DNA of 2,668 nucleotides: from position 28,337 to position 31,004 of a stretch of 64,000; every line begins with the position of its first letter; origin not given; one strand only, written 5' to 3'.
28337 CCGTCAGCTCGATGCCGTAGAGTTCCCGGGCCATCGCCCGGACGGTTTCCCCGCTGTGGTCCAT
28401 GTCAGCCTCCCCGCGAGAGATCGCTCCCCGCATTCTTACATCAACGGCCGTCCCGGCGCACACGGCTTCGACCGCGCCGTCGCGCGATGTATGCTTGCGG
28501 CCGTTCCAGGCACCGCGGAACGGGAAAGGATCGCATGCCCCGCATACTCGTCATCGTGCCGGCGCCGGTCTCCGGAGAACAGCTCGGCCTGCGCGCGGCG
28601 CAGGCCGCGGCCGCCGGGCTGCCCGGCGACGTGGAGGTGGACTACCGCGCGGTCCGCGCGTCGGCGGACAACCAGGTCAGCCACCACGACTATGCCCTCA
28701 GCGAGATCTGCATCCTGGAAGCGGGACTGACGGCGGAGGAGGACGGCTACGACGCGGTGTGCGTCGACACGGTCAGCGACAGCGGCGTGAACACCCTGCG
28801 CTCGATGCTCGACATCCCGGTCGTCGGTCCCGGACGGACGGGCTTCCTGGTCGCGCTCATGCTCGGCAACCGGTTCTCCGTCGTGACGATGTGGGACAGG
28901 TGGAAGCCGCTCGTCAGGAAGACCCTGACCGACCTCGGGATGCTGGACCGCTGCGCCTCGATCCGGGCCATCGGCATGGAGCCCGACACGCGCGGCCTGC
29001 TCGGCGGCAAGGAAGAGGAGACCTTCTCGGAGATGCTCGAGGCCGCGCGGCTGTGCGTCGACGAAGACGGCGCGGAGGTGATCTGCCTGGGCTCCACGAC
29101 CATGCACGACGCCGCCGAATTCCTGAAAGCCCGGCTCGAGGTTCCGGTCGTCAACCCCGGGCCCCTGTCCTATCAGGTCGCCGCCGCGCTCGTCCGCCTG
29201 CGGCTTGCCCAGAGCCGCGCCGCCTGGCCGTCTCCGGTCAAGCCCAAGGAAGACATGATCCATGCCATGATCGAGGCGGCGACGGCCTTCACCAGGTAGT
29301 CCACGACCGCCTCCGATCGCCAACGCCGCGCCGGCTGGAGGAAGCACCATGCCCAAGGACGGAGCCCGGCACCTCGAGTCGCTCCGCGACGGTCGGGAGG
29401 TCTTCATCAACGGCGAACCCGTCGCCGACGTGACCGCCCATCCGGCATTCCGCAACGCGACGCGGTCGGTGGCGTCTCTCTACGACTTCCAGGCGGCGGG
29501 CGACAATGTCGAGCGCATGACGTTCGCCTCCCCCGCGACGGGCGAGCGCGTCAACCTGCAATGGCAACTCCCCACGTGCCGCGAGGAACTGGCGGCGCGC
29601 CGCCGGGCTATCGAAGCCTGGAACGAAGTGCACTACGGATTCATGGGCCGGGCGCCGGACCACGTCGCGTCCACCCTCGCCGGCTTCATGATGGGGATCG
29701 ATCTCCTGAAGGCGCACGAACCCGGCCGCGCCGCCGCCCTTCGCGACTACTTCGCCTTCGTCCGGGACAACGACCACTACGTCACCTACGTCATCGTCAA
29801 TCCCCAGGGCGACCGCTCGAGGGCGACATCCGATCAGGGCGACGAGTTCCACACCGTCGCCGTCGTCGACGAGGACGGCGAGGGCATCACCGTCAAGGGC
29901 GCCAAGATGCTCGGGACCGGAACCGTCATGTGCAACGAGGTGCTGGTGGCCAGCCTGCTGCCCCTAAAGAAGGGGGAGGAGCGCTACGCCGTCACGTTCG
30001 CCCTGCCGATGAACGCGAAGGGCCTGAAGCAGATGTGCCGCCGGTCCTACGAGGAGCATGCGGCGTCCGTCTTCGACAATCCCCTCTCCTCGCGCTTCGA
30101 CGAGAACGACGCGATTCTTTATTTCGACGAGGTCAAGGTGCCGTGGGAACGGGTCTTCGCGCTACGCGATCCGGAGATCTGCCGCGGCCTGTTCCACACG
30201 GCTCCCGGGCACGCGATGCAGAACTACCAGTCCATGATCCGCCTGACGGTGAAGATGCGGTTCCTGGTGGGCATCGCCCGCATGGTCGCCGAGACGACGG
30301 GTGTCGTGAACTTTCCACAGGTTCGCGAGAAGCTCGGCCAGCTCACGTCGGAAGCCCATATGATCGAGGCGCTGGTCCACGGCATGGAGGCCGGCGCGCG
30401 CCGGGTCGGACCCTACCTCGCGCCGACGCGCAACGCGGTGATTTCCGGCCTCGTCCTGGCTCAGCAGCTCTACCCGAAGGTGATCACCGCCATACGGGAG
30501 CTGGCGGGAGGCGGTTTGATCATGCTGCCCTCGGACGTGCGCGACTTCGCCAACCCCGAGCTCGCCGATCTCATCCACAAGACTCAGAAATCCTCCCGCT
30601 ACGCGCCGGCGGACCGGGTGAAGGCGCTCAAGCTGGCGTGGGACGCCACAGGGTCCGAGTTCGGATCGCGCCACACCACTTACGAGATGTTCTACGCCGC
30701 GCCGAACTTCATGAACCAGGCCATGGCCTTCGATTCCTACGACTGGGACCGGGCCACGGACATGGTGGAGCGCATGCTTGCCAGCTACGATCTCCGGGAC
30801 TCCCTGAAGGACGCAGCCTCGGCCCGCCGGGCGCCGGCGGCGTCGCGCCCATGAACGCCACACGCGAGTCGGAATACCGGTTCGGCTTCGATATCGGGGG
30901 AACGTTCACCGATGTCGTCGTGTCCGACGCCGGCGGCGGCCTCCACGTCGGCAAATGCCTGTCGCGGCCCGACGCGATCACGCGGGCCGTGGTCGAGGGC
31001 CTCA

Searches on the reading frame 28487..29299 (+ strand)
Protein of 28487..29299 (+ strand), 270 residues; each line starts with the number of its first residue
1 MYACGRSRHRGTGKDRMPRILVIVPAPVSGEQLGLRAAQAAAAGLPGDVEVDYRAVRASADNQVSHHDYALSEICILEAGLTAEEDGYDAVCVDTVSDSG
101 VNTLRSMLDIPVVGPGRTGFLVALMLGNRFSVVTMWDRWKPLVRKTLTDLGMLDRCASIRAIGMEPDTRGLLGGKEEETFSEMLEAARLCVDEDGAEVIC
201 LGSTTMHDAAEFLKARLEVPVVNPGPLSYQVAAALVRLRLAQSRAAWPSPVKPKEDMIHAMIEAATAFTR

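Call 27: search_protein_families(library=pfam, proteins=[window:28487-29299:+])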
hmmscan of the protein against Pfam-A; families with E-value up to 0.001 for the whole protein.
window:28487-29299:+ (270 aa): 1 family
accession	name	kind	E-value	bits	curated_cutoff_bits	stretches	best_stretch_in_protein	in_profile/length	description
PF01177.27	Asp_Glu_race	-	2.7e-29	102.9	31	1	26-225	7-204/211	Asp/Glu/Hydantoin racemase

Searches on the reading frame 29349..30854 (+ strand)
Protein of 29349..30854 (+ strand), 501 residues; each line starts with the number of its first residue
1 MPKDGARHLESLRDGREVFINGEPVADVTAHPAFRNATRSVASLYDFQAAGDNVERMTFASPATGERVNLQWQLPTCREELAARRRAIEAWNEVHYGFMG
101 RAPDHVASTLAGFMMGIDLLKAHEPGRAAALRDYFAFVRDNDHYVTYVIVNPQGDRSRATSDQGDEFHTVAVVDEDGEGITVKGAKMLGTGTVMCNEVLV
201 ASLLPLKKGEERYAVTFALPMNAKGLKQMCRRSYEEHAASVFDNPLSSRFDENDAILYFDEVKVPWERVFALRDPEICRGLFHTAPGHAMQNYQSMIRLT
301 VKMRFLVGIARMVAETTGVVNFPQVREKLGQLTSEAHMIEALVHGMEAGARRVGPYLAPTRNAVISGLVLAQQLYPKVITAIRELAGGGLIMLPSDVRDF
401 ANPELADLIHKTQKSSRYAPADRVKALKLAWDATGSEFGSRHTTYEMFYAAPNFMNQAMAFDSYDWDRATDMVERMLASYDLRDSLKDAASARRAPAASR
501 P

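Call 27: search_protein_families(library=pfam, proteins=[window:29349-30854:+])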
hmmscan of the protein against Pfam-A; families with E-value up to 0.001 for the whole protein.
window:29349-30854:+ (501 aa): 2 families
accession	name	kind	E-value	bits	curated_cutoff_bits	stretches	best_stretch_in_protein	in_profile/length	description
PF11794.13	HpaB_N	-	6.5e-88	295.3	35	1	5-270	2-269/270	4-hydroxyphenylacetate 3-hydroxylase N terminal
PF03241.18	HpaB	-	5.4e-56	189.4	25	1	278-477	1-201/202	4-hydroxyphenylacetate 3-hydroxylase C terminal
